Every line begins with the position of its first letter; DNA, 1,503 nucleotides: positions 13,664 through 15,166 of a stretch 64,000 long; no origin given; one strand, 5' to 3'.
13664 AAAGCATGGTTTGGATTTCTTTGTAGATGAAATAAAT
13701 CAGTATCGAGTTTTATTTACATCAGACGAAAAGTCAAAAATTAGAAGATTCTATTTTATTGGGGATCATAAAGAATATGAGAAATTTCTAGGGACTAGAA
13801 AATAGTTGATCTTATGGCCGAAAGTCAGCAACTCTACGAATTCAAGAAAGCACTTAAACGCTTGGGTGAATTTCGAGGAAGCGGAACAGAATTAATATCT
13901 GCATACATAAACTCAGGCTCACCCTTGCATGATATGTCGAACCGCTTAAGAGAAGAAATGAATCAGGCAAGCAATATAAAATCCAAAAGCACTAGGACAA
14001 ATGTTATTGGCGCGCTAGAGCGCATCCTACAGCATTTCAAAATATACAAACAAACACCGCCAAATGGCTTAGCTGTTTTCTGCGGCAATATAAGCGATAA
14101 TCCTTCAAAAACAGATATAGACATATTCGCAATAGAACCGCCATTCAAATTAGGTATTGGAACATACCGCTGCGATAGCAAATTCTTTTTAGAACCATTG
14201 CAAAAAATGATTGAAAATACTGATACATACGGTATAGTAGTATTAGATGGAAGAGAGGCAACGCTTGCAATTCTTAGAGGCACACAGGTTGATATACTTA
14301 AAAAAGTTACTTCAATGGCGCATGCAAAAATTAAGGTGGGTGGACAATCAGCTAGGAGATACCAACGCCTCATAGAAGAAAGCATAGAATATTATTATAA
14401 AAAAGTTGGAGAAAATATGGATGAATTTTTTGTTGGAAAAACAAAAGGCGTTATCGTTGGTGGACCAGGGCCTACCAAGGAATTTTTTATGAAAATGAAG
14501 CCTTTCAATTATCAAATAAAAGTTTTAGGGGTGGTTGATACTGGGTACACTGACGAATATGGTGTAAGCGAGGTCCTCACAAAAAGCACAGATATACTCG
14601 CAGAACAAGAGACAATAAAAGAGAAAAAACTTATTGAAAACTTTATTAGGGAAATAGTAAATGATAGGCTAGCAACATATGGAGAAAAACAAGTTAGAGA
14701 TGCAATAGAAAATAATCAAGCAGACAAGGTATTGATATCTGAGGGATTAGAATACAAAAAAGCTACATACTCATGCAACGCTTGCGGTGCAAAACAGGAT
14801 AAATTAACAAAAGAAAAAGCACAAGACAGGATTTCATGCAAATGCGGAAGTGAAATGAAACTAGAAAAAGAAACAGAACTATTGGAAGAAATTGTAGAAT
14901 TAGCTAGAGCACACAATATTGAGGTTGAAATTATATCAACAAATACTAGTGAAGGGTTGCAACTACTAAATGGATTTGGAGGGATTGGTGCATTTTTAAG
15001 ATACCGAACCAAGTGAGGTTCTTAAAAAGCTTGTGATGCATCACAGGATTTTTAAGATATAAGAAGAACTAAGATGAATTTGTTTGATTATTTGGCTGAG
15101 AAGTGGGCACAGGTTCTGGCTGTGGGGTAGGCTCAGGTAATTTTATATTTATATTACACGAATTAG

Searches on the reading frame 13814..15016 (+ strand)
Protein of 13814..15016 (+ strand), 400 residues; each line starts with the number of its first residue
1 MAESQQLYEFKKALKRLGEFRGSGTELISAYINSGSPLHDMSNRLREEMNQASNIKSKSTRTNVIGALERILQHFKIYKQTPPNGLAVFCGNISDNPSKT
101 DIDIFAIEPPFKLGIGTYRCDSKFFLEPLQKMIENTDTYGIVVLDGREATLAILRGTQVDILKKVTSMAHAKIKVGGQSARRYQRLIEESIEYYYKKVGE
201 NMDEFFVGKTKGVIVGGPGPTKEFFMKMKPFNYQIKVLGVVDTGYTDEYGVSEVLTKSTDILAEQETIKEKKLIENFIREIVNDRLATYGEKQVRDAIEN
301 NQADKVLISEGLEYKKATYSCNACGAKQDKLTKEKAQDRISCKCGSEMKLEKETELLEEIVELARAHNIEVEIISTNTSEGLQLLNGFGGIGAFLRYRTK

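Call 62: search_protein_families(library=pfam, proteins=[window:13814-15016:+], max_evalue=0.00001)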
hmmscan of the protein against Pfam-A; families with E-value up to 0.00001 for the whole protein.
window:13814-15016:+ (400 aa): 5 families
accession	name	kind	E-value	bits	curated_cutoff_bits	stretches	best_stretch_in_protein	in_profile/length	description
PF03464.20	eRF1_2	-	8e-30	104.3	27.1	1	139-263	2-132/133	eRF1 domain 2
PF03465.20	eRF1_3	-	1.6e-24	86.9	25.8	1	268-398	2-105/106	eRF1 domain 3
PF03463.20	eRF1_1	-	2.4e-16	60.3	23.8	1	11-132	1-122/123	eRF1 domain 1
PF18854.6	baeRF_family10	-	9.8e-10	39.3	27.1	1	126-256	3-136/143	Bacterial archaeo-eukaryotic release factor family 10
PF18859.6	acVLRF1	-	3.3e-06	27.8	27.1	0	142-217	5-81/130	Actinobacteria/chloroflexi VLRF1 release factor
